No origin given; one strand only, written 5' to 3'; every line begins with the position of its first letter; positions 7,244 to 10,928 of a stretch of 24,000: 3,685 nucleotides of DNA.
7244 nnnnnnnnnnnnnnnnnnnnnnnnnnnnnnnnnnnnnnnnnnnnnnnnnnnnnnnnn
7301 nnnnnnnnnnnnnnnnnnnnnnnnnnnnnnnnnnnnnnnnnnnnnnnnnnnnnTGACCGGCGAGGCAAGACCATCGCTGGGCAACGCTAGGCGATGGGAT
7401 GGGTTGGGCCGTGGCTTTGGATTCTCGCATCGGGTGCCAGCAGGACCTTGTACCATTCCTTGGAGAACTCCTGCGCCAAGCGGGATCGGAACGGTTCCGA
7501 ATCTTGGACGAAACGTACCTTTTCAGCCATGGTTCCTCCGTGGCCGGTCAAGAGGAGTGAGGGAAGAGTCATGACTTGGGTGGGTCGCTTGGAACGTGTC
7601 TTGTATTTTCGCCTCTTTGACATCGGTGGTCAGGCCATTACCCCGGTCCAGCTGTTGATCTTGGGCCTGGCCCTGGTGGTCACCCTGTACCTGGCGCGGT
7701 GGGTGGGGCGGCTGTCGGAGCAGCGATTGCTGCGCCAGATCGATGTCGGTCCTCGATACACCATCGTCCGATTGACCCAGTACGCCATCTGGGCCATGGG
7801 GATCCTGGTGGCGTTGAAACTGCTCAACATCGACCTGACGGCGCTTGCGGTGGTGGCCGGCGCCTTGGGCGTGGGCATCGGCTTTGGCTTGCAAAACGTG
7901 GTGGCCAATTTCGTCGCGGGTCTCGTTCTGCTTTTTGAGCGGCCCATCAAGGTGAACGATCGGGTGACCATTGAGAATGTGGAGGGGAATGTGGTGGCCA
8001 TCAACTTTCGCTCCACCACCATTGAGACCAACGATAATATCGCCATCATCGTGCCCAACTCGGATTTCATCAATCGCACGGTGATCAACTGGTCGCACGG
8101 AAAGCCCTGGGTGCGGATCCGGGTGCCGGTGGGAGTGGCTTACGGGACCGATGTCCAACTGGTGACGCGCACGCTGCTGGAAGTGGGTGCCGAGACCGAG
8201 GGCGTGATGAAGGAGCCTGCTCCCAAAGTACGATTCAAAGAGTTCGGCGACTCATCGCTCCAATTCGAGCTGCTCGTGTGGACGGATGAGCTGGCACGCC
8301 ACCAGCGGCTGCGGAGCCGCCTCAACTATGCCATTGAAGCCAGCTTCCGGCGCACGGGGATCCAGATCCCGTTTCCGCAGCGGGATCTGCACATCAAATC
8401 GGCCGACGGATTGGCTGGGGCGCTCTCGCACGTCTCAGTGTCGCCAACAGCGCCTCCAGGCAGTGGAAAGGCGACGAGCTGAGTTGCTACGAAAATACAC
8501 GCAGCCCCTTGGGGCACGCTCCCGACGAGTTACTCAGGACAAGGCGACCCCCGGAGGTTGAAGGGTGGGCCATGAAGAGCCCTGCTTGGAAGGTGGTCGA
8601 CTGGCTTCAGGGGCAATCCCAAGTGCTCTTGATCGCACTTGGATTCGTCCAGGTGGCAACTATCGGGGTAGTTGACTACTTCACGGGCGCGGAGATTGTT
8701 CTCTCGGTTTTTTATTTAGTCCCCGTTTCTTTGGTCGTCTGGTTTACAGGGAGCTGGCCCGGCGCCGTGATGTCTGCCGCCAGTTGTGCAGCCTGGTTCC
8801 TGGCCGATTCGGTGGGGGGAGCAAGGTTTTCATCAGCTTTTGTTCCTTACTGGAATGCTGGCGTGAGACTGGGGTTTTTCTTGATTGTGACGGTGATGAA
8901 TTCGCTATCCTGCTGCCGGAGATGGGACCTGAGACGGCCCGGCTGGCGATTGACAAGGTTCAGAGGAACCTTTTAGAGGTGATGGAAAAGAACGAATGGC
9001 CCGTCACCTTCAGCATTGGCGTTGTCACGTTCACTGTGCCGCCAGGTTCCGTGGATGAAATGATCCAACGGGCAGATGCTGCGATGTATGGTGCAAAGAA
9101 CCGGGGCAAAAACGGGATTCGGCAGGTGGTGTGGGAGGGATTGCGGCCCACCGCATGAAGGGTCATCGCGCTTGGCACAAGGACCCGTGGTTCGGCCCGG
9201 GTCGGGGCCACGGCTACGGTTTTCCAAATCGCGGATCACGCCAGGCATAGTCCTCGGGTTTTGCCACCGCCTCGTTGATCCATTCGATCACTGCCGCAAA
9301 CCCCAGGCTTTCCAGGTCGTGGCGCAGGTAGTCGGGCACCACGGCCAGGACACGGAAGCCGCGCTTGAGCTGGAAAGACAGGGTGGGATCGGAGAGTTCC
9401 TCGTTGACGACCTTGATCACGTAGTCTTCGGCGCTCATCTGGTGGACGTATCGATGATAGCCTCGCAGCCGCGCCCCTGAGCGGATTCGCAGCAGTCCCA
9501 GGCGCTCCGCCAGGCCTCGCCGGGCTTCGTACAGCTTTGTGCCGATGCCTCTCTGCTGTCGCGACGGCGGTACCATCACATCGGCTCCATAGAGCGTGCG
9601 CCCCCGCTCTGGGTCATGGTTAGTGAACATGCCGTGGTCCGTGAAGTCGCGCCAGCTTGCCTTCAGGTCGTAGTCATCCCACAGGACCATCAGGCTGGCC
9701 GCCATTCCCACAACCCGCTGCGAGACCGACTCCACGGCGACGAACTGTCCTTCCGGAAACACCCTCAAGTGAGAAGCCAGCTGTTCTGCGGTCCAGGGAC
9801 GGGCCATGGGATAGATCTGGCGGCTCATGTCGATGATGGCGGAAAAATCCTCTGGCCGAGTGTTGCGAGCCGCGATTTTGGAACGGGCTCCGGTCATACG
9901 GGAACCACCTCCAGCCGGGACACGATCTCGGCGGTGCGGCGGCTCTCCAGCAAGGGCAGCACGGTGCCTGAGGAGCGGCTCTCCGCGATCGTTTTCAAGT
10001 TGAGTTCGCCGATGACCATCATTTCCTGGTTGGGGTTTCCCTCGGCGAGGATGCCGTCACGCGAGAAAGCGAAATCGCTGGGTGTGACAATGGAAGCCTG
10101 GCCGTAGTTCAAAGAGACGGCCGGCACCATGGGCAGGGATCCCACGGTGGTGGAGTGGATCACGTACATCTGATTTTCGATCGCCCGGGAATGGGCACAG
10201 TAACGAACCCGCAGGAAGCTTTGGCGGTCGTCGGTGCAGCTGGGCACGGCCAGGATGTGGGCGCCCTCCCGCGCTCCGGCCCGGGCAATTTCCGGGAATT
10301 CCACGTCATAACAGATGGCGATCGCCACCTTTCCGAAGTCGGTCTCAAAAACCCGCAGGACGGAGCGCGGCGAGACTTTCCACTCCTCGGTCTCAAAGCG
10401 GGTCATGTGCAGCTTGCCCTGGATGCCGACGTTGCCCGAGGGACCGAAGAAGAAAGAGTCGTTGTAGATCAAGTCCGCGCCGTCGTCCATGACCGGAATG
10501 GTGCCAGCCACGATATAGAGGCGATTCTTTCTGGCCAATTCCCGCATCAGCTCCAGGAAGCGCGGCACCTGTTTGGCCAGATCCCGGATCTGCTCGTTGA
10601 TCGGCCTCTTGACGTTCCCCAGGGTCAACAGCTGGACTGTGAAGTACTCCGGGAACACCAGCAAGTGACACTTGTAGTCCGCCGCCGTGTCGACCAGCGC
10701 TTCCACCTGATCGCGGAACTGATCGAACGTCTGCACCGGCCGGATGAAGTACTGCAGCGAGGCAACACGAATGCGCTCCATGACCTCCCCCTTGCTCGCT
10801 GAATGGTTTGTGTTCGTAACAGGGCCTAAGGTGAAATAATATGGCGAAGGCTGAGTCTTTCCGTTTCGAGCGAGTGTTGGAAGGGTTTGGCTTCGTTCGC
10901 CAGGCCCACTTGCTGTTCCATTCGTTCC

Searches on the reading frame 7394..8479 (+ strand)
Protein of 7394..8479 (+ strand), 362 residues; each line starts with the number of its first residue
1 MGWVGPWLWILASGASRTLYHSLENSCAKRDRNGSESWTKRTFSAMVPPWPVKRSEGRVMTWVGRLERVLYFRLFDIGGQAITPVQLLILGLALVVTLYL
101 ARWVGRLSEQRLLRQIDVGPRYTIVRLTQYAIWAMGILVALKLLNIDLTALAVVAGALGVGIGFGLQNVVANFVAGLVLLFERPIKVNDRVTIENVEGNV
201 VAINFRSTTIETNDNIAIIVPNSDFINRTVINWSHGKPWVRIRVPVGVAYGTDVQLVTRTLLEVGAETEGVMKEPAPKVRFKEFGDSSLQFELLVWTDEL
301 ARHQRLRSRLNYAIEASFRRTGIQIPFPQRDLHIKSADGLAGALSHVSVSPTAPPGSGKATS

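Call 8: search_protein_families(library=pfam, proteins=[window:7394-8479:+], max_evalue=0.01)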
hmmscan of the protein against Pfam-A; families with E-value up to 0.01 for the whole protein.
window:7394-8479:+ (362 aa): 3 families
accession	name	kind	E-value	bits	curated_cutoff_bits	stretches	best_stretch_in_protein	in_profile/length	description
PF00924.24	MS_channel_2nd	-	2.9e-22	79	20.2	1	168-235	1-68/68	Mechanosensitive ion channel, beta-domain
PF21082.3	MS_channel_3rd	-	1.5e-18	67.5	21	1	242-325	1-88/88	Mechanosensitive ion channel MscS, C-terminal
PF21088.3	MS_channel_1st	-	3e-09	37.1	23.1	1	128-167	3-42/42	Mechanosensitive ion channel, transmembrane helices 2/3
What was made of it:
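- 7394..8482 (+): Context: full-length MscS-type mechanosensitive channel. This gene family recurs next to otsA-otsB-orfY-treT clusters and is fused to OrfY in some organisms. PF21088, PF00924 and PF21082 (call 8).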

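Call 9: search_protein_families(library=ncbifam, proteins=[window:7394-8479:+], max_evalue=0.01)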
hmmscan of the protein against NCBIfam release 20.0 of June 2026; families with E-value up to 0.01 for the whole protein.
window:7394-8479:+ (362 aa): 6 families
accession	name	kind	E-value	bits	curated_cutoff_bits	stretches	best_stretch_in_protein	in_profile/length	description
NF008438.0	PRK11281.1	equivalog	1.1e-67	228.7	991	1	80-339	832-1093/1113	mechanosensitive channel MscK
NF008180.0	PRK10929.1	equivalog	8.6e-53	179.5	809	1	80-340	829-1091/1109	miniconductance mechanosensitive channel MscM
NF047602.1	MscsSHelicob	equivalog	1.1e-34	120.1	400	1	89-335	15-259/260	small-conductance mechanosensitive channel MscS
NF007662.0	PRK10334.1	subfamily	4.7e-32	111.4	321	1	94-336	38-279/286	small-conductance mechanosensitive channel MscS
NF047601.1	MscSThanab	equivalog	2.2e-23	83.1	500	1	127-336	71-278/280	small-conductance mechanosensitive channel MscS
NF008542.0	PRK11465.1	equivalog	1.6e-08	33.3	596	1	132-225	521-614/741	mechanosensitive channel protein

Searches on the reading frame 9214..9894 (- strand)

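Call 49: search_protein_families(library=pfam, proteins=[window:9214-9894:-], max_evalue=0.001)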
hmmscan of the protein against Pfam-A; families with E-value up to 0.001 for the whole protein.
window:9214-9894:- (226 aa): 1 family
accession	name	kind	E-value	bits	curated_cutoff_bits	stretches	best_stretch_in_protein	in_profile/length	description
PF00583.31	Acetyltransf_1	-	8.1e-05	23.3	20.7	1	34-136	16-95/116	Acetyltransferase (GNAT) family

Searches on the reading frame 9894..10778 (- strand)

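Call 49: search_protein_families(library=pfam, proteins=[window:9894-10778:-], max_evalue=0.001)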
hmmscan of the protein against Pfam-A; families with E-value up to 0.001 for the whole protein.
window:9894-10778:- (294 aa): 1 family
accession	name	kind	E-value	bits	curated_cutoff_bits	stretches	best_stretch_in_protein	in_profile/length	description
PF00795.27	CN_hydrolase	-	3.2e-33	115.6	23.2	1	4-268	1-255/256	Carbon-nitrogen hydrolase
